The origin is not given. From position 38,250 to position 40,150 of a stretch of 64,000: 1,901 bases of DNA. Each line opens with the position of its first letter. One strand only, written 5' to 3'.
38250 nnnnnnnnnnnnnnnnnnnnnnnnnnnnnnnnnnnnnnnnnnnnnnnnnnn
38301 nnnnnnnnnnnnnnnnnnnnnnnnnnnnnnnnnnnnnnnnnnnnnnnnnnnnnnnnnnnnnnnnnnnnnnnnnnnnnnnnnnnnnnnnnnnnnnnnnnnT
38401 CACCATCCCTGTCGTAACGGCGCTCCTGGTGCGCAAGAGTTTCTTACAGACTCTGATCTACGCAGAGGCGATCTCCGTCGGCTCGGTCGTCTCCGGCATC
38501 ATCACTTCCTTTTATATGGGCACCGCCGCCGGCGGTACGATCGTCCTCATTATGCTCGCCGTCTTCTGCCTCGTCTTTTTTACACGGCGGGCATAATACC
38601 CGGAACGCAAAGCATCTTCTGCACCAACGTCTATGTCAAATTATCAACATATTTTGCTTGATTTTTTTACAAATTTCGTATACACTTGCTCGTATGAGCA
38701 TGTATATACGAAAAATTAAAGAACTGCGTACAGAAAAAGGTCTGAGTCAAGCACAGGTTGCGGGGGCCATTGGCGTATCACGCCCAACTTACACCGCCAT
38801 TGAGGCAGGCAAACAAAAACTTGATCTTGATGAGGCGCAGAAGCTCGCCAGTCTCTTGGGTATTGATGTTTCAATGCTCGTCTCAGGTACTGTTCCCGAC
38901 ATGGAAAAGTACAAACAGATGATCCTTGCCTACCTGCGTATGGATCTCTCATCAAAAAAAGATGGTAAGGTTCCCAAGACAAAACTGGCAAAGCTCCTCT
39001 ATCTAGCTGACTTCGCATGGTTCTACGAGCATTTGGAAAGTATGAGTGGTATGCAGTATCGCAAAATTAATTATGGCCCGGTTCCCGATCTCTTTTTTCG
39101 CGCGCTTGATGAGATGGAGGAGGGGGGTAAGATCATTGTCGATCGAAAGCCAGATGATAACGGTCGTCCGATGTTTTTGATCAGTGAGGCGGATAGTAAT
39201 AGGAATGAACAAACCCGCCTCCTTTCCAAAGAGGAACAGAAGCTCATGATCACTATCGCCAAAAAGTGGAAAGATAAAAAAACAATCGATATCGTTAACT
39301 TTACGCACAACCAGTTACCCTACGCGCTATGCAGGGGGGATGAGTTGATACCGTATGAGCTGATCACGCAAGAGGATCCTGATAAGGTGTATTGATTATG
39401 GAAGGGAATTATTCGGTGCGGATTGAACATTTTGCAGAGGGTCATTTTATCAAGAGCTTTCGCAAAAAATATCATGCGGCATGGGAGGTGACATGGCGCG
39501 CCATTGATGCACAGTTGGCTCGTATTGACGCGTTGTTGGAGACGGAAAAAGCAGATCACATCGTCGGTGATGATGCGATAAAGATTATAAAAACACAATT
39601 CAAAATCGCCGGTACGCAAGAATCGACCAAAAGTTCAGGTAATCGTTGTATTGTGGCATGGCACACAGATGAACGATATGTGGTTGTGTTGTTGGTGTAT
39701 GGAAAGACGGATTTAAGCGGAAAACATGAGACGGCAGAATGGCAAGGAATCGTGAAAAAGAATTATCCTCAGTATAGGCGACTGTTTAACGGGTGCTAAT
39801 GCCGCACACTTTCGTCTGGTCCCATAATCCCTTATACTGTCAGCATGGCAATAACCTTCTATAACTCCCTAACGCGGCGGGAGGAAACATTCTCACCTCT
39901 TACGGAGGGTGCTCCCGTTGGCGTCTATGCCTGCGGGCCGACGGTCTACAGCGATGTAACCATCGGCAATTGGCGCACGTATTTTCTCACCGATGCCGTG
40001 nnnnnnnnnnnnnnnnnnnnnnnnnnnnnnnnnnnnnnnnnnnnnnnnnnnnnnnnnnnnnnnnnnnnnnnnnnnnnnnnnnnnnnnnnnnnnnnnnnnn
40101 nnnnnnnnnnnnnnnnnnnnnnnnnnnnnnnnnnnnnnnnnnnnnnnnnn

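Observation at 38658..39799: HTH-Panacea (DUF4065) antitoxin-like gene translationally coupled to an unclassified 135-aa partner: candidate toxin-antitoxin pair with a novel toxin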

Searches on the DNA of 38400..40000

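Call 75: search_rna_families(source=window, start=38400, end=40000, threshold=evalue, max_evalue=1)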
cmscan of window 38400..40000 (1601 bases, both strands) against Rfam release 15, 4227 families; matches with E-value up to 1: 1.
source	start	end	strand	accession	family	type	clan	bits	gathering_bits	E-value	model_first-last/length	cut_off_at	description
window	38588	38697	-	RF00628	RgsA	Gene; sRNA;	-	18.9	88.4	0.06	1-194/194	no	RgsA sRNA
